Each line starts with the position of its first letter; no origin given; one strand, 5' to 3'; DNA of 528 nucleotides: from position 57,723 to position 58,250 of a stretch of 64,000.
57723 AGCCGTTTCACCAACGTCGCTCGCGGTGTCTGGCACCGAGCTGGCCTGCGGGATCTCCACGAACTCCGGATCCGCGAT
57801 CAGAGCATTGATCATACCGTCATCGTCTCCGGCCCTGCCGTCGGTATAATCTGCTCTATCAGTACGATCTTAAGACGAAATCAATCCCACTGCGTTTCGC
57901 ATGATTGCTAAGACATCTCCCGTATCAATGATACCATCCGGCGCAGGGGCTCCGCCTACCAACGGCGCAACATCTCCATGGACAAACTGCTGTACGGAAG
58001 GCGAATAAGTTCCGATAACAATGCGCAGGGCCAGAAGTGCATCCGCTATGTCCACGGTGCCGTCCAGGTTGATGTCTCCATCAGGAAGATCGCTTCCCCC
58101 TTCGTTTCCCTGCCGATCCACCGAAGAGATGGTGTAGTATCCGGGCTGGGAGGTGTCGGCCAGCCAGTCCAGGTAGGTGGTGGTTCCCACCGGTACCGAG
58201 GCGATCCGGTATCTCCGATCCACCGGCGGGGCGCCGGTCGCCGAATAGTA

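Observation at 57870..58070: Dockerin-like C-terminal modules on two different secreted enzymes in an EPS/exosortase locus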

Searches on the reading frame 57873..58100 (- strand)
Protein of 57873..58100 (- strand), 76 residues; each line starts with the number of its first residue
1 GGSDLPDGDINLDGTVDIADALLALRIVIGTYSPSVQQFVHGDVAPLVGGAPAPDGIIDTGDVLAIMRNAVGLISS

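Call 4: search_protein_families(library=pfam, proteins=[window:57873-58094:-], max_evalue=10)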
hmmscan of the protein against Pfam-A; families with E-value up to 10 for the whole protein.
seq(74 aa): 1 family
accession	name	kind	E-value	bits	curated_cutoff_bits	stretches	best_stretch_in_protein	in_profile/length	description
PF00404.24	Dockerin_1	-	0.0021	18.7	22.9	1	6-27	2-23/57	Dockerin type I domain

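Call 16: find_homologous_proteins(query=A1, max_evalue=0.001)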
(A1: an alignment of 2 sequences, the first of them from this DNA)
Query A1 (2 sequences) (76 aa, profile of the alignment): 10 proteins with E <= 0.001 among 167 candidates.
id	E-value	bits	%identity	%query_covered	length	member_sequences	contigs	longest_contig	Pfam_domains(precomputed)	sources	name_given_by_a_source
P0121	1.7e-28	116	72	91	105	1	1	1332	PF00404.25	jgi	jgi:hypothetical protein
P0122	1.8e-23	100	68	89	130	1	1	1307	PF00404.25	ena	-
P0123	1.3e-18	85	62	87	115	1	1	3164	-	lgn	-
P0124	1.5e-17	81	51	93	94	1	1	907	-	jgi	jgi:hypothetical protein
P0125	1.6e-17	81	58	87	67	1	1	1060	-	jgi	jgi:hypothetical protein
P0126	8.4e-17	79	59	82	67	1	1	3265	-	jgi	jgi:hypothetical protein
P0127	3.5e-15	74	51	92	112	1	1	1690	-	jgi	jgi:hypothetical protein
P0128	5.5e-14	70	57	76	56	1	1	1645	-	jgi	jgi:hypothetical protein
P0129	3.4e-6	45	47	61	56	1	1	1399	-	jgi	jgi:hypothetical protein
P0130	3.0e-4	39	42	41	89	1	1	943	PF00404.25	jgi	jgi:hypothetical protein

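Call 20: search_solved_structures(query=A2, max_evalue=10, show_alignments=3)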
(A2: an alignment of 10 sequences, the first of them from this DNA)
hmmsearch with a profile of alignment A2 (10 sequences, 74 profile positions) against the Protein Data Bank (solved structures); distinct sequences matched with E-value up to 10: 18.
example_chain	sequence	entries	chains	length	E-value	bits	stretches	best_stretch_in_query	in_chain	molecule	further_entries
5m2s_B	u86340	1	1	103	0.0015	21.6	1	6-66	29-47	Doc8: Type I dockerin repeat domain from family 9 glycoside hydrolase WP_009982745[Ruminoc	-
5m2o_B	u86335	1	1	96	0.0084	19.2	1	4-43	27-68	Group I Dockerin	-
4dh2_B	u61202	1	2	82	0.044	16.9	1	4-42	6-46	Dockerin type 1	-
2ccl_B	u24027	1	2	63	0.14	15.3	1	6-66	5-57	ENDO-1,4-BETA-XYLANASE Y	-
2y3n_B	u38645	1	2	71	0.15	15.2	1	5-21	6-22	CELLULOSOMAL FAMILY-48 PROCESSIVE GLYCOSIDE HYDROLASE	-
4uyq_B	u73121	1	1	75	0.17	15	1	5-42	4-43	Cellulosomal scaffoldin adaptor protein B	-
3ul4_B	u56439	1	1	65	0.18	14.9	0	5-31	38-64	Cellulosome enzyme, dockerin type I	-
4uyp_B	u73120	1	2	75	0.25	14.5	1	6-70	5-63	Cellulosomal scaffoldin adaptor protein B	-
9tz5_x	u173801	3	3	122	0.28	14.3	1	8-67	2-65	Large ribosomal subunit protein uL14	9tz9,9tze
1ohz_B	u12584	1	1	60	0.38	13.9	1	6-64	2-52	ENDO-1,4-BETA-XYLANASE Y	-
2mte_A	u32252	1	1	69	0.63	13.2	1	5-25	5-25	Cellulose 1,4-beta-cellobiosidase (reducing end) CelS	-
1daq_A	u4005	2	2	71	0.63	13.2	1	5-25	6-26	ENDOGLUCANASE SS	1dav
4fl4_A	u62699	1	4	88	0.66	13.1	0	5-42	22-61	Glycoside hydrolase family 9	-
2jnk_A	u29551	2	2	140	0.69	13.1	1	3-37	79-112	Hyalurononglucosaminidase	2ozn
5n5p_B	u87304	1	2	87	2.2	11.5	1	4-21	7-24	Putative cellulosomal scaffoldin protein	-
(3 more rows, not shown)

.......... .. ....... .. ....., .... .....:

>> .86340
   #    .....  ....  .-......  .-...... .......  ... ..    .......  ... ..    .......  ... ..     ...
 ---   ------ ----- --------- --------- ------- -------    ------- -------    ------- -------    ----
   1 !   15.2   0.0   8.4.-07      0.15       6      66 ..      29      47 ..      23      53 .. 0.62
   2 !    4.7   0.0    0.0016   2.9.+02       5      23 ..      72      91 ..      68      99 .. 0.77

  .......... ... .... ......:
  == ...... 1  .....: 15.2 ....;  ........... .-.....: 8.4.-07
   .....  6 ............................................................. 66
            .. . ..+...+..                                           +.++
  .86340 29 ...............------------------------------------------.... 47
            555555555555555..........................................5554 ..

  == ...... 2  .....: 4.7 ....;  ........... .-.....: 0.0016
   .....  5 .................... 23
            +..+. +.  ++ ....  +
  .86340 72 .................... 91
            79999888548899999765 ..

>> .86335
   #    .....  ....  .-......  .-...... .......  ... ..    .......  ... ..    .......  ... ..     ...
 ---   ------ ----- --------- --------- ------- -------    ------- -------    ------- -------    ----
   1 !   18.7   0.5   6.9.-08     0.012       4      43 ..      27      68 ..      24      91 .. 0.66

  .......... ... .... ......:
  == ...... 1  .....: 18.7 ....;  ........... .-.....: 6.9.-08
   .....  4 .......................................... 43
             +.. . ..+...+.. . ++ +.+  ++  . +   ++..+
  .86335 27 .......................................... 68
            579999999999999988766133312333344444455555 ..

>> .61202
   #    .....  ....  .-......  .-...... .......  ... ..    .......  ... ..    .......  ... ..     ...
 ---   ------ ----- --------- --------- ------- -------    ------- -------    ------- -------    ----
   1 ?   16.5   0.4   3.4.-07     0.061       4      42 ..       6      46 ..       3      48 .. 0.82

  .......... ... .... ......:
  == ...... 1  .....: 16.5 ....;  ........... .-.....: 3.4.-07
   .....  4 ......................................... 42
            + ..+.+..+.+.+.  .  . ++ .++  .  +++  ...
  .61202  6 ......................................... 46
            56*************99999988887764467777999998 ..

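Call 24: search_protein_representatives(alignment_id=A2)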
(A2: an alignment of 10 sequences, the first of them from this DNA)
Query: 10 sequences, 74 profile positions. Proteins with E-value up to 0.001 (for the whole library): 6532; up to 1e-10: 1757; up to 1e-30: 3. The best 150 are listed.
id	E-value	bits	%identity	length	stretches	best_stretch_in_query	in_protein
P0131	4.4e-46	170.7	-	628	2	4-74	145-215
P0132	5.0e-35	135.3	-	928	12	3-69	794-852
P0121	3.5e-32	126.2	-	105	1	2-74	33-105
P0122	4.8e-30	119.4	-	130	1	2-74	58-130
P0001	7.6e-30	118.7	-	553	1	2-73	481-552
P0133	1.6e-29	117.6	-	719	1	4-74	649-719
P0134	1.3e-28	114.7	-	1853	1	3-74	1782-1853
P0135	1.6e-28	114.5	-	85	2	5-73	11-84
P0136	1.7e-28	114.4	-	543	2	9-74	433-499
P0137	3.8e-28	113.3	-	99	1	4-74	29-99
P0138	7.1e-28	112.4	-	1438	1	4-74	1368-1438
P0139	1.6e-27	111.3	-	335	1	3-74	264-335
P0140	2.1e-27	110.9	-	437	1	4-74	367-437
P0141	2.7e-27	110.5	-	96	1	5-74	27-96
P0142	3.2e-27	110.3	-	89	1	3-73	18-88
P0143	5.3e-27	109.6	-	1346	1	3-74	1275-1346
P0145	9.6e-27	108.8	-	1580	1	4-74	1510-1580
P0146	1.2e-26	108.5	-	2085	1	3-74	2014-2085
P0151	1.8e-26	107.9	-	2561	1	3-74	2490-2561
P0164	6.7e-26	106.1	-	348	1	3-74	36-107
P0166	6.9e-26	106.0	-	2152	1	3-74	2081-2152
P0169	1.1e-25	105.3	-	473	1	3-74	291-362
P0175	1.8e-25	104.7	-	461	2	3-73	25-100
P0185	3.2e-25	103.9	-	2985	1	4-74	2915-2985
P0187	3.3e-25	103.9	-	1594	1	3-74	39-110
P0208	1.4e-24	101.8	-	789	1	4-74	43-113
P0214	1.6e-24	101.7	-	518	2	3-74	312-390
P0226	3.1e-24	100.8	-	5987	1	2-74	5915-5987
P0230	3.5e-24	100.6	-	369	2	3-74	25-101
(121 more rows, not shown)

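Call 25: predict_structure(alignment_id=A2)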
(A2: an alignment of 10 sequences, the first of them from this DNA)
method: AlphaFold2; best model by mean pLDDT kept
length: 76 residues; sequences in the alignment: 10
mean_pLDDT: 92.9   pTM: 0.82
mean pLDDT of the five models: 92.9, 91.2, 91.0, 90.7, 85.3
residues with pLDDT >= 90: 65; 70-90: 8; 50-70: 2; < 50: 1
segments of 3 or more residues with pLDDT < 50: none
pLDDT, mean of each block of 10 residues (from residue 1): 78 96 98 96 93 95 97 87
secondary structure, 60 per line:
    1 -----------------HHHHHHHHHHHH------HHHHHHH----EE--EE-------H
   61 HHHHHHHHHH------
elements in order: H18-29 H36-42 H60-70

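Call 28: search_protein_families(library=pfam, alignment_id=A3, max_evalue=0.001)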
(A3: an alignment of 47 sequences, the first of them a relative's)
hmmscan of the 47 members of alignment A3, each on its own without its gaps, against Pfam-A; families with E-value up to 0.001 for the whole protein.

A. member 1, P0131 (628 aa): 2 families
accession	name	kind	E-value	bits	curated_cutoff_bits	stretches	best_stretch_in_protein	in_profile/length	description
PF00404.24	Dockerin_1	-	0.00061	20.4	22.9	0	446-459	2-15/57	Dockerin type I domain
PF00963.24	Cohesin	-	0.00093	19.8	24.1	1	267-340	20-100/139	Cohesin domain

B. families by the number of members that match (of 47 scanned): 96 families (the first 25 are shown)
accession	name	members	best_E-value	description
PF09136.16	Glucodextran_B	14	5.7e-48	Glucodextranase, domain B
PF19077.6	Big_13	12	1.5e-30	Bacterial Ig-like domain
PF00404.24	Dockerin_1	9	5.9e-78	Dockerin type I domain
PF18998.6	Flg_new_2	8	1.5e-29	Divergent InlB B-repeat domain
PF13205.12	Big_5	6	2.7e-100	Bacterial Ig-like domain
PF22073.2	Cep192_D4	6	1.8e-15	Cep192 domain 4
PF13750.12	Big_3_3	6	3.9e-10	Bacterial Ig-like domain (group 3)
PF15780.11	ASH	6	2.5e-07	Abnormal spindle-like microcephaly-assoc'd, ASPM-SPD-2-Hydin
PF07603.17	Lcl_C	5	1.3e-101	Lcl C-terminal domain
PF09479.16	Flg_new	4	2.9e-48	Listeria-Bacteroides repeat domain (List_Bact_rpt)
PF17936.7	Big_6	4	4.3e-21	Bacterial Ig domain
PF22352.2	K319L-like_PKD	4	5.1e-20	K319L-like, PKD domain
PF22544.2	HYDIN_VesB_CFA65-like_Ig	4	1.8e-07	HYDIN/CFA65/VesB-like, Ig-like domain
PF13517.12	FG-GAP_3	3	8.9e-89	FG-GAP-like repeat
PF13499.12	EF-hand_7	3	2.6e-34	EF-hand domain pair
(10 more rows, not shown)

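Call 29: fold_search(model_id=the predicted structure, library=pdb)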
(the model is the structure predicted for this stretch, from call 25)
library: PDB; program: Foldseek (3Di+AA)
matches with E <= 10: 40; with E <= 0.001: 0
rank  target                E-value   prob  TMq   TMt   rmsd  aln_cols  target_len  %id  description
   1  5n5p_B                1.8e-03  1.00  0.69  0.61   3.5        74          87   30  Crystal structure of Ruminococcus flavefaciens' type III complex containing the fifth cohesin from scaffoldin B and th (released 2018-02-28)
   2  2ccl_B                1.0e-02  1.00  0.74  0.89   1.4        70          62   27  THE S45A, T46A MUTANT OF THE TYPE I COHESIN-DOCKERIN COMPLEX FROM THE CELLULOSOME OF CLOSTRIDIUM THERMOCELLUM (released 2007-02-13)
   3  4fl4_D                1.8e-02  1.00  0.72  0.82   1.5        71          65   30  Scaffoldin conformation and dynamics revealed by a ternary complex from the Clostridium thermocellum cellulosome (released 2012-06-27)
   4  5m2o_B                1.9e-02  1.00  0.67  0.68   3.0        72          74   29  R. flavefaciens' third ScaB cohesin in complex with a group 1 dockerin (released 2017-07-05)
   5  8x39_A                2.3e-02  1.00  0.73  0.41   1.9        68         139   28  Crystal structure of cellulosomal double-dockerin module of Clo1313_0689 from Clostridium thermocellum (released 2024-04-03)
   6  4uyp_B                2.3e-02  1.00  0.74  0.77   2.0        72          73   22  High resolution structure of the third cohesin ScaC in complex with the ScaB dockerin with a mutation in the N-termina (released 2015-04-15)
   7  4fl4_G                2.5e-02  1.00  0.71  0.79   1.7        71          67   30  Scaffoldin conformation and dynamics revealed by a ternary complex from the Clostridium thermocellum cellulosome (released 2012-06-27)
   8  4dh2_B                2.7e-02  1.00  0.67  0.70   2.2        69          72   26  Crystal structure of Coh-OlpC(Cthe_0452)-Doc435(Cthe_0435) complex: A novel type I Cohesin-Dockerin complex from Clost (released 2012-11-28)
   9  4fl4_J                3.1e-02  1.00  0.72  0.82   1.7        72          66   29  Scaffoldin conformation and dynamics revealed by a ternary complex from the Clostridium thermocellum cellulosome (released 2012-06-27)
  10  5m2s_B                3.1e-02  1.00  0.66  0.64   4.1        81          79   26  R. flavefaciens' third ScaB cohesin in complex with a group 1 dockerin (released 2017-07-05)
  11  8x39_B                3.5e-02  1.00  0.75  0.42   1.7        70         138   26  Crystal structure of cellulosomal double-dockerin module of Clo1313_0689 from Clostridium thermocellum (released 2024-04-03)
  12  4fl4_A                4.0e-02  1.00  0.72  0.80   1.7        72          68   29  Scaffoldin conformation and dynamics revealed by a ternary complex from the Clostridium thermocellum cellulosome (released 2012-06-27)
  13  5nrm_B                4.3e-02  1.00  0.71  0.81   2.5        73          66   20  Crystal structure of the sixth cohesin from Acetivibrio cellulolyticus' scaffoldin B in complex with Cel5 dockerin S51 (released 2018-01-31)
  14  2vn6_B                4.3e-02  0.99  0.60  0.69   3.5        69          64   19  The Clostridium cellulolyticum dockerin displays a dual binding mode for its cohesin partner (released 2008-05-13)
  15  4uyq_B                4.9e-02  1.00  0.73  0.76   2.3        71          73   25  High resolution structure of the third cohesin ScaC in complex with the ScaB dockerin with a mutation in the C-termina (released 2015-04-15)
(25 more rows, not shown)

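Call 45: find_related_loci(query=A1, collection=genome_contigs, flank=10000)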
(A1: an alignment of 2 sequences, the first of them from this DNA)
Query A1 (76 aa) in genome_contigs; peptide patterns used: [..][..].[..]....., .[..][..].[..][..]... (x = any residue, [..] = any of these).
424 stretches matched a pattern; 7 encode a relative of the query (tblastn E <= 1e-3); 7 distinct loci.
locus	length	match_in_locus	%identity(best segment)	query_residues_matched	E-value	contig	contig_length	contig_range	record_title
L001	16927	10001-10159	39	8-68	2e-7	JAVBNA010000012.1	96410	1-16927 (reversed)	MAG: Oscillospiraceae bacterium isolate EPI_MAG_00066 c_000000603436, whole genome shotgun sequence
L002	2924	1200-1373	39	8-72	2e-6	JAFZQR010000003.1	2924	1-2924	MAG: Bacteroidaceae bacterium isolate RGIG8010 Water_buffalos_Rumen-1__c566, whole genome shotgun sequence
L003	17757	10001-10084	64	8-35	3e-6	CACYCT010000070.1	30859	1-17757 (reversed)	MAG: uncultured Bacteroidales bacterium isolate RUG11822 genome assembly, contig: RUG11822_asm_70, whole genome shotgun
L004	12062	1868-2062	36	8-76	5e-6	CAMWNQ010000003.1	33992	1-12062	MAG TPA_asm: uncultured Clostridia bacterium isolate SRR14411311_bin.2_metawrap_v1.3_MAG genome assembly, contig: NODE.4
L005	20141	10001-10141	38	8-67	2e-5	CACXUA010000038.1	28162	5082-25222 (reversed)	MAG: uncultured Bacteroidales bacterium isolate RUG11599 genome assembly, contig: RUG11599_asm_38, whole genome shotgun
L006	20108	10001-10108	42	8-43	3e-5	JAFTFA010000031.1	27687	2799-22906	MAG: Muribaculaceae bacterium isolate RGIG3759 Roe_deer_Abomasum-2__c21587, whole genome shotgun sequence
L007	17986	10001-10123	39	1-41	3e-5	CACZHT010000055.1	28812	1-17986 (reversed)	MAG: uncultured Bacteroidales bacterium isolate RUG12632 genome assembly, contig: RUG12632_asm_55, whole genome shotgun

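Call 49: search_protein_families(library=pfam, proteins=[P0214, P0164, P0169, P0175, P0187, P0208, P0230, P0136], max_evalue=0.01)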
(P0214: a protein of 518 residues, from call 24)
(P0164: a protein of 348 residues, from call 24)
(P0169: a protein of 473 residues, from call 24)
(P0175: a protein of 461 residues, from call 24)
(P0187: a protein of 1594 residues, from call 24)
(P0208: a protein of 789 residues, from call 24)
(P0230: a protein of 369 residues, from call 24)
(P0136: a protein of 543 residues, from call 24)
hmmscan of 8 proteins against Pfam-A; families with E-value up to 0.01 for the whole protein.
P0214 (518 aa): 3 families
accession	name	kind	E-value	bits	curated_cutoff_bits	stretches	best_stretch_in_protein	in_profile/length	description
PF22352.2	K319L-like_PKD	-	5.1e-20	71.7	27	1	213-298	1-84/84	K319L-like, PKD domain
PF18911.6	PKD_4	-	4.3e-08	33.5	27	1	207-298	2-85/85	PKD domain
PF17963.7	Big_9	-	9.9e-06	26.8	23.6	1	208-297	3-89/89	Bacterial Ig domain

P0164 (348 aa): 1 family
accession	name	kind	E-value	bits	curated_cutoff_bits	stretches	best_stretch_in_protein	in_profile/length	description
PF13205.12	Big_5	-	7.6e-22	78.5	23.6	1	114-215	3-105/105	Bacterial Ig-like domain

P0169 (473 aa): 4 families
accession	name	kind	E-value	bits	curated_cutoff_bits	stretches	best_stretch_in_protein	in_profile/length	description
PF13290.12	CHB_HEX_C_1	-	6.9e-18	64.8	22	1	53-119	1-63/67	Chitobiase/beta-hexosaminidase C-terminal domain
PF13287.12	Fn3_assoc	-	5.1e-12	46.1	23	1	65-126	2-59/59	Fn3 associated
PF17936.7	Big_6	-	6.4e-05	23.6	27.6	1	147-213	13-79/83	Bacterial Ig domain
PF19077.6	Big_13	-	0.0032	18.4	27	1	150-214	30-98/102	Bacterial Ig-like domain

P0175 (461 aa): 0 families

P0187 (1594 aa): 7 families
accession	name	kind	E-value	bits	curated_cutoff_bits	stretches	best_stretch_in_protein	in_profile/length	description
PF25059.1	FN3_DSCAM-DSCAML_C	-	7.8e-21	74.7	39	0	953-986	41-74/89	DSCAM/DSCAML C-terminal Fn3-like domain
PF08329.16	ChitinaseA_N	-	2e-18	66.7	21.2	0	1120-1184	36-99/133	Chitinase A, N-terminal domain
PF00041.27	fn3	-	4.4e-18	65.7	25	1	922-991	14-83/84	Fibronectin type III domain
PF25788.1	Ig_Rha78A_N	-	7.9e-13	49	27.4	0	1150-1193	56-101/105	Rha78A-like, N-terminal immunoglobulin domain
PF21910.2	GH85_C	-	0.00015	22.5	27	0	1120-1165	15-60/95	GH85 endohexosaminidases, C-terminal domain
PF06848.17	Disaggr_repeat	-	0.00023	21.3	33.9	0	1119-1160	110-151/179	Disaggregatase related repeat domain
PF24421.1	Ig_J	-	0.0027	18.2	29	0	943-987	51-95/104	Tip attachment protein J, Ig-like domain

P0208 (789 aa): 1 family
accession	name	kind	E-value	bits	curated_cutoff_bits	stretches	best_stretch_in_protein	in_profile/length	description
PF08309.17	LVIVD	-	1.1e-28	98.8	20.2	4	528-558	3-35/42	LVIVD repeat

P0230 (369 aa): 3 families
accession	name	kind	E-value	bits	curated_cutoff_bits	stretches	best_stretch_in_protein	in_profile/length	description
PF11617.13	Cu-binding_MopE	-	3e-10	40.6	27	1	123-150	1-27/30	Putative metal-binding motif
PF24684.1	Vgb_lyase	-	0.0009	18.6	50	1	249-367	83-208/290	Virginiamycin B lyase family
PF20055.5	DUF6454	-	0.0018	17.8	22.3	0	281-316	73-111/292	Family of unknown function (DUF6454)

P0136 (543 aa): 5 families
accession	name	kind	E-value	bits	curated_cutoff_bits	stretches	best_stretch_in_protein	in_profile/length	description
PF17963.7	Big_9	-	2.9e-30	105.4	23.6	2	227-315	1-89/89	Bacterial Ig domain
PF17892.7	Cadherin_5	-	7.3e-27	93.5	26.5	2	227-316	2-97/98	Cadherin-like domain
PF05345.18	He_PIG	-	2.2e-22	79.8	24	1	322-417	1-96/96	Putative Ig domain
PF17803.7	Cadherin_4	-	6.3e-21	75.1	25.1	2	226-284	10-71/71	Bacterial cadherin-like domain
PF00404.24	Dockerin_1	-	0.007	17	22.9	0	433-466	5-38/57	Dockerin type I domain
